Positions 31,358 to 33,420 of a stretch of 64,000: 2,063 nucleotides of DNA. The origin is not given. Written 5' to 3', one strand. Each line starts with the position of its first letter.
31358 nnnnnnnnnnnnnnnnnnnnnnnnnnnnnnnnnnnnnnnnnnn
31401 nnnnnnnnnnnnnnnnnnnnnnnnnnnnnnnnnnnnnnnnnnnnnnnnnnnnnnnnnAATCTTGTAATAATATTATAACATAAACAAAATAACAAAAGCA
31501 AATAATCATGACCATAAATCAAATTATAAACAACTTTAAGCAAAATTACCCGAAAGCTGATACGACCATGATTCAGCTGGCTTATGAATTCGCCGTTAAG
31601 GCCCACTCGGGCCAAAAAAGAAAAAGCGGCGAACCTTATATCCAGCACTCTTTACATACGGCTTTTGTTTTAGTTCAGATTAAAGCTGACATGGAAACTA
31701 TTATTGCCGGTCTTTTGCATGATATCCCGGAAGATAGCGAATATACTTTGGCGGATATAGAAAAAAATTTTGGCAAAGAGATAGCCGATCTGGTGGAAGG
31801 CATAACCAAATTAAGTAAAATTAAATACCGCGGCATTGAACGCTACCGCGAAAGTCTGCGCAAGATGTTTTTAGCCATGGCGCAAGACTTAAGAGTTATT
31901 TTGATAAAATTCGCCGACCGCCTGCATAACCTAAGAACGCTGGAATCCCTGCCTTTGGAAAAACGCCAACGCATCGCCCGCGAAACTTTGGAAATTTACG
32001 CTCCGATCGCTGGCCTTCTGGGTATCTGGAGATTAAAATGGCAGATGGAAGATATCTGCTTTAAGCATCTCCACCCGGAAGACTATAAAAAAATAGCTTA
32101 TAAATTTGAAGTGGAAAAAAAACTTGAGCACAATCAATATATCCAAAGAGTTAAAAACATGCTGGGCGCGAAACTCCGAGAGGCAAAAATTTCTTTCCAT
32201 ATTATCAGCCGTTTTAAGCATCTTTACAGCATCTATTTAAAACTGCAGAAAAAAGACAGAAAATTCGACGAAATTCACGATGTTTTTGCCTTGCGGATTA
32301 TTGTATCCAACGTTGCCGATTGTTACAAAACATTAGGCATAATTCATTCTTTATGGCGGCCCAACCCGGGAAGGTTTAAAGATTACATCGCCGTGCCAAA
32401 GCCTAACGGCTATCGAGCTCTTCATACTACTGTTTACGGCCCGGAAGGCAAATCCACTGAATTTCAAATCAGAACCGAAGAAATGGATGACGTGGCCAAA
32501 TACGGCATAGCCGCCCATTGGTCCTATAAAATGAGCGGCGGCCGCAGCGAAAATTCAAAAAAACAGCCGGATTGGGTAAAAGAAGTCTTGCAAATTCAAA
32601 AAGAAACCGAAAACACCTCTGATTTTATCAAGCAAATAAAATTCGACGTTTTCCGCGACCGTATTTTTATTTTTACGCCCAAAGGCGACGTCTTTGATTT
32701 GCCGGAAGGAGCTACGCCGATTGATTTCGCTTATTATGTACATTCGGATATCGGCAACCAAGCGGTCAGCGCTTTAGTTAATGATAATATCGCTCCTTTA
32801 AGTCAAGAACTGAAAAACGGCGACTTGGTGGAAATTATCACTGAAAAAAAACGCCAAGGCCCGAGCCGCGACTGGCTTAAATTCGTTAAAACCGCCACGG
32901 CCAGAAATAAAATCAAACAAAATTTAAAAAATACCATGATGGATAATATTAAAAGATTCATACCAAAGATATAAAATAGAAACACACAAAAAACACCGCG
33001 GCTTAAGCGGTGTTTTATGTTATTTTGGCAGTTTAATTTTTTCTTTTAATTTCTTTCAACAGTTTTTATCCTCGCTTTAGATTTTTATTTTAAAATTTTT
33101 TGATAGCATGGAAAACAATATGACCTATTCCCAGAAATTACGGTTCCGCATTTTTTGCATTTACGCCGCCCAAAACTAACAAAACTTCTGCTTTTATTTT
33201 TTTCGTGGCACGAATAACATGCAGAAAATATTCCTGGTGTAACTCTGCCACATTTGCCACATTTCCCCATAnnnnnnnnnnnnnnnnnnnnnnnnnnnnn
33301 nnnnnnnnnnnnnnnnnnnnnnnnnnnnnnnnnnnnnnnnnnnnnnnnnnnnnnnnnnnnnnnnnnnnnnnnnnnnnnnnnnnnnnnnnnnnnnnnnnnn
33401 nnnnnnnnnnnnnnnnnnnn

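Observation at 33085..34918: CapH/CapP-like regulatory pair (XRE HTH + ImmA/IrrE metallopeptidase) with a perfect operator palindrome controlling a PD-(D/E)xK-like gene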

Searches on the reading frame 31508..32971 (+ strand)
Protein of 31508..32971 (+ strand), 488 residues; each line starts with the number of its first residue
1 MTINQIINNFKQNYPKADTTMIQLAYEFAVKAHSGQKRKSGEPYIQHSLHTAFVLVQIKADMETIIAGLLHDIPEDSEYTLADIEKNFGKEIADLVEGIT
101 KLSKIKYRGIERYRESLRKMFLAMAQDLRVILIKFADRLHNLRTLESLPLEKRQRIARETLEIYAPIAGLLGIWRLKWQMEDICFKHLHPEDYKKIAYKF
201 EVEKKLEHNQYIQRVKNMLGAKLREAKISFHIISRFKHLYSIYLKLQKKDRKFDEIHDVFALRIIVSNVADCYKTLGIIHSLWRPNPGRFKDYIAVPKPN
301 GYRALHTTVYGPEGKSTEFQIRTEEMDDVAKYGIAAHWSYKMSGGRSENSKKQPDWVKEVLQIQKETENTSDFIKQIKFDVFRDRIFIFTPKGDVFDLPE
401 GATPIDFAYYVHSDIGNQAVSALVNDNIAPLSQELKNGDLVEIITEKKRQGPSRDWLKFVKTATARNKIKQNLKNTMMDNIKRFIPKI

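Call 78: find_related_loci(query=window:31508-32971:+, collection=metagenome_contigs, flank=9000)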
Query window:31508-32971:+ (488 aa) in metagenome_contigs; peptide patterns used: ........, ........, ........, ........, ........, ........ (x = any residue, [..] = any of these).
448 stretches matched a pattern; 303 encode a relative of the query (tblastn E <= 1e-3); the best 80 are kept; 80 distinct loci.
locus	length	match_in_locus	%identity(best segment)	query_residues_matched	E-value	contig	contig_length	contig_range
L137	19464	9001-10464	93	1-488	0e+0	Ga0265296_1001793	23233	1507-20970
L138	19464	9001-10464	90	1-488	0e+0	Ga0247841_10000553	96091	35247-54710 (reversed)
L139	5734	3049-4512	90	1-488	0e+0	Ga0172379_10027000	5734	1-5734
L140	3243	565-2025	87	1-488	0e+0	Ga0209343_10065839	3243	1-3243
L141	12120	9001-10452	88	1-486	0e+0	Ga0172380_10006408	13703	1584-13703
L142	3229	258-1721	86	1-488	0e+0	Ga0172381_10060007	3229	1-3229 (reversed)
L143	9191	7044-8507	86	1-488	0e+0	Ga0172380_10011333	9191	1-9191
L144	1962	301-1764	84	1-488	0e+0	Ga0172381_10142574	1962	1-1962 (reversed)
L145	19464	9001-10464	83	1-488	0e+0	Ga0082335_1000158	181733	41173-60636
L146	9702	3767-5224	84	1-488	0e+0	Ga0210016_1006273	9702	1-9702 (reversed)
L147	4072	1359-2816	84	1-488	0e+0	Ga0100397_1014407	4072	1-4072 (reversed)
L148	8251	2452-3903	83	1-488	0e+0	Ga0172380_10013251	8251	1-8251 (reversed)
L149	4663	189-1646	81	1-488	0e+0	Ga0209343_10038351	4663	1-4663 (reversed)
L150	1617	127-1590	80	1-488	0e+0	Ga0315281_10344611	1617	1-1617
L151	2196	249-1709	78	1-487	0e+0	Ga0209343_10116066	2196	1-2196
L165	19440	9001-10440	93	1-480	0e+0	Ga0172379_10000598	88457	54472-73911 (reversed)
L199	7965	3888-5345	67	1-483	0e+0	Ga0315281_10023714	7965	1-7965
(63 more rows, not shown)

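Call 81: search_protein_families(library=pfam, proteins=[L165:12667-13479:-, L165:13544-15037:-, L165:15052-15393:-, L165:15396-16130:-, L165:16672-17418:-, L165:11123-11470:-, L199:6882-7700:-, L199:6599-6868:-, L137:11342-14302:-, L137:14299-14910:-], max_evalue=0.01)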
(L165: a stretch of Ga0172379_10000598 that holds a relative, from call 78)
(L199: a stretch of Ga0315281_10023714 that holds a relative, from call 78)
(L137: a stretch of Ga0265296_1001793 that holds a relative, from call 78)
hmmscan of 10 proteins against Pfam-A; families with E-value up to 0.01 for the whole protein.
L165:12667-13479:- (270 aa): 1 family
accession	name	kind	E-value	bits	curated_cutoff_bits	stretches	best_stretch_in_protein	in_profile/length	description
PF02498.22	Bro-N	-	3.9e-10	40.7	25.6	1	10-106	3-94/96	BRO family, N-terminal domain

L165:13544-15037:- (497 aa): 5 families
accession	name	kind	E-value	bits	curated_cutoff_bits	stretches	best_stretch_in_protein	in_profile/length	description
PF13482.12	RNase_H_2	-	1.1e-29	103.9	22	1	315-492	1-164/165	RNase_H superfamily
PF12705.13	PDDEXK_1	-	1.9e-06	28.4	22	1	56-221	83-246/247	PD-(D/E)XK nuclease superfamily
PF01930.23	Cas_Cas4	-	7.8e-06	26.5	22.7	1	132-222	78-159/160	Domain of unknown function DUF83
PF14520.12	HHH_5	-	0.00099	20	27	1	230-291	3-55/57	Helix-hairpin-helix domain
PF11074.14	DUF2779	-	0.0089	16.7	23.3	0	335-417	33-108/126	Domain of unknown function(DUF2779)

L165:15052-15393:- (113 aa): 1 family
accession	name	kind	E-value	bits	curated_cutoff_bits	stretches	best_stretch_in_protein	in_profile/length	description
PF02452.23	PemK_toxin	-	1.8e-17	64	23.1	1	2-110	1-109/109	PemK-like, MazF-like toxin of type II toxin-antitoxin system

L165:15396-16130:- (244 aa): 2 families
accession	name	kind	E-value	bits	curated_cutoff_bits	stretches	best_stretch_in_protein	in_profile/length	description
PF00717.28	Peptidase_S24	-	2.6e-17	63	23.3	1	79-204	1-114/116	Peptidase S24-like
PF01726.22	LexA_DNA_bind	-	0.00011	22.4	23.7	1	7-57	8-61/65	LexA DNA binding domain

L165:16672-17418:- (248 aa): 2 families
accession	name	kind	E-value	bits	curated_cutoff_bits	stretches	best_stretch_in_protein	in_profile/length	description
PF18734.6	HEPN_AbiU2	-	1.3e-08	34.9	26.8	1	47-205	28-182/193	AbiU2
PF18255.9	SAM_DprA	-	3.3e-05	24.3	26.2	1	87-130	17-57/62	DNA processing protein A sterile alpha motif domain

L165:11123-11470:- (115 aa): 4 families
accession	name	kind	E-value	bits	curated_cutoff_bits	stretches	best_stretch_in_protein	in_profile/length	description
PF12643.12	MazG-like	-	1.1e-15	58.1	27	1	31-114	1-84/85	MazG-like family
PF03819.22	MazG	-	0.00026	21.6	22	1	30-80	7-46/74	MazG nucleotide pyrophosphohydrolase domain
PF01503.22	PRA-PH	-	0.001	19.9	21.3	1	50-85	48-75/86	Phosphoribosyl-ATP pyrophosphohydrolase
PF08761.16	dUTPase_2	-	0.0049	17.6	22.9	1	24-88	26-89/162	dUTPase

L199:6882-7700:- (272 aa): 0 families

L199:6599-6868:- (89 aa): 1 family
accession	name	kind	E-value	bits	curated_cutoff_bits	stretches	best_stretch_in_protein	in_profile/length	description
PF14213.11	DUF4325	-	4.9e-07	29.8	23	1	28-76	10-62/64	STAS-like domain of unknown function (DUF4325)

L137:11342-14302:- (986 aa): 0 families

L137:14299-14910:- (203 aa): 1 family
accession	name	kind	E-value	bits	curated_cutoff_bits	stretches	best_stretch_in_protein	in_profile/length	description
PF04471.18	Mrr_cat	-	2.6e-05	24.8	21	1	18-142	11-114/115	Restriction endonuclease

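Call 82: search_protein_families(library=padloc, proteins=[L165:12667-13479:-, L165:13544-15037:-, L165:15052-15393:-, L165:15396-16130:-, L165:16672-17418:-, L165:11123-11470:-, L199:6882-7700:-, L199:6599-6868:-, L137:11342-14302:-, L137:14299-14910:-], max_evalue=0.001)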
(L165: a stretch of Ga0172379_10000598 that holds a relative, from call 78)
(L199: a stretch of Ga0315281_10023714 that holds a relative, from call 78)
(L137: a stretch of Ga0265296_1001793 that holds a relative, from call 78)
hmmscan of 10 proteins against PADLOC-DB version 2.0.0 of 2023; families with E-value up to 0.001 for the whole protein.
L165:12667-13479:- (270 aa): 5 families
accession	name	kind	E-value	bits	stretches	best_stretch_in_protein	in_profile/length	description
PDLC04919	PDC-S13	-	5e-109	361.9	1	3-264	10-273/281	-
PDLC03083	Specificity_I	-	2e-91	305.2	1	1-250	1-258/717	Type I specificity subunit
PDLC04918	PDC-S13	-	9.2e-63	210.1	2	115-262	60-203/214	-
PDLC04871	PDC-S05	-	1e-32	111.7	1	3-132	11-140/468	-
PDLC04920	PDC-S13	-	7.2e-11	39.9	1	112-238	127-257/286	-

L165:13544-15037:- (497 aa): 5 families
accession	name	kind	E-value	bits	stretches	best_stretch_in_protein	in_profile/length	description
PDLC01250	Cas4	-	4.7e-10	38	1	4-222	2-168/168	"CAS-I,CAS-II,CAS-III,CAS-IV,CAS-V,CAS-VI; acquisition_associated"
PDLC00943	Cas4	-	4.8e-10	37.7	1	90-222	61-179/180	CRISPR-associated protein Cas4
PDLC00944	Cas4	-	1.1e-09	36.8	1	5-221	3-176/177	Cas4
PDLC01447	Cas4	-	1.1e-08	33.8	1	1-224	3-160/161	"CAS-I,CAS-II,CAS-III,CAS-IV,CAS-V,CAS-VI; acquisition_associated"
PDLC01611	Cas4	-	1.5e-05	23.3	1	109-221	64-156/158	"CAS-I,CAS-II,CAS-III,CAS-IV,CAS-V,CAS-VI; acquisition_associated"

L165:15052-15393:- (113 aa): 0 families

L165:15396-16130:- (244 aa): 2 families
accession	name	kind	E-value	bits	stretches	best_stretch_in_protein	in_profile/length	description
PDLC01866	CARF3--CARF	-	0.00027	19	1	6-57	140-190/207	-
PDLC01853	CARF3--CARF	-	0.00069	17.3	1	3-72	136-204/209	-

L165:16672-17418:- (248 aa): 0 families

L165:11123-11470:- (115 aa): 0 families

L199:6882-7700:- (272 aa): 1 family
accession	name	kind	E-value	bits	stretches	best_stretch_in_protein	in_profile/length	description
PDLC02567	DrmA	-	0.00045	15.4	1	33-248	48-249/1750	DrmA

L199:6599-6868:- (89 aa): 0 families

L137:11342-14302:- (986 aa): 0 families

L137:14299-14910:- (203 aa): 0 families

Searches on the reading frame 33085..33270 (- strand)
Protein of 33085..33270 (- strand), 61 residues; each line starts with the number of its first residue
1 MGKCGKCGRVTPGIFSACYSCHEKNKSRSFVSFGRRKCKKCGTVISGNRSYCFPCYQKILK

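Call 3: search_protein_families(library=pfam, proteins=[window:33085-33270:-], max_evalue=0.1)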
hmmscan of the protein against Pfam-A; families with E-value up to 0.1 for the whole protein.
window:33085-33270:- (61 aa): 6 families
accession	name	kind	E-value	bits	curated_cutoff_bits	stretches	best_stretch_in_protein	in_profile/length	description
PF12773.13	DZR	-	1.1e-05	25.9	27.3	1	4-55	1-44/45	Double zinc ribbon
PF17032.10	Zn_ribbon_15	-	0.016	16.4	28.9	0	15-55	37-72/73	zinc-ribbon family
PF18912.6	DZR_2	-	0.018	15.3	27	1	3-55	9-55/56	Double zinc ribbon domain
PF24734.1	DUF7685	-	0.034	14.5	27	0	37-58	1-34/43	Domain of unknown function (DUF7685)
PF13248.11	Zn_ribbon_3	-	0.077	12.9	27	1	30-45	11-26/26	zinc-ribbon domain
PF23718.1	DUF7160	-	0.09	13.3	27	0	3-42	8-45/54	Family of unknown function (DUF7160)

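Call 10: search_protein_families(library=padloc, proteins=[window:33085-33270:-], max_evalue=0.01)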
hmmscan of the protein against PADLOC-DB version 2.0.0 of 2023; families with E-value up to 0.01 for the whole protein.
window:33085-33270:- (61 aa): 0 families

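Call 16: search_protein_families(library=ncbifam, proteins=[window:33085-33270:-], max_evalue=0.1)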
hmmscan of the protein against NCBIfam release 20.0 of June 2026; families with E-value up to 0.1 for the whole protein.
window:33085-33270:- (61 aa): 1 family
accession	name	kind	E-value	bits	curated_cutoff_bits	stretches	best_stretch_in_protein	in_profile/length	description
NF004633.0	PRK05978.1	subfamily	0.0043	16.3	187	1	11-60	30-78/149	hypothetical protein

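Call 17: search_protein_families(library=phrogs, proteins=[window:33085-33270:-], max_evalue=0.1)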
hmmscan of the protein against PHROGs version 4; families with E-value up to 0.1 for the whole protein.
window:33085-33270:- (61 aa): 2 families
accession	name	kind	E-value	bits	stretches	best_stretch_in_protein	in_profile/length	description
phrog_10714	-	unknown function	0.013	16.7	1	25-59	63-99/109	-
phrog_3034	-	unknown function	0.076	14.4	1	7-51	64-107/117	-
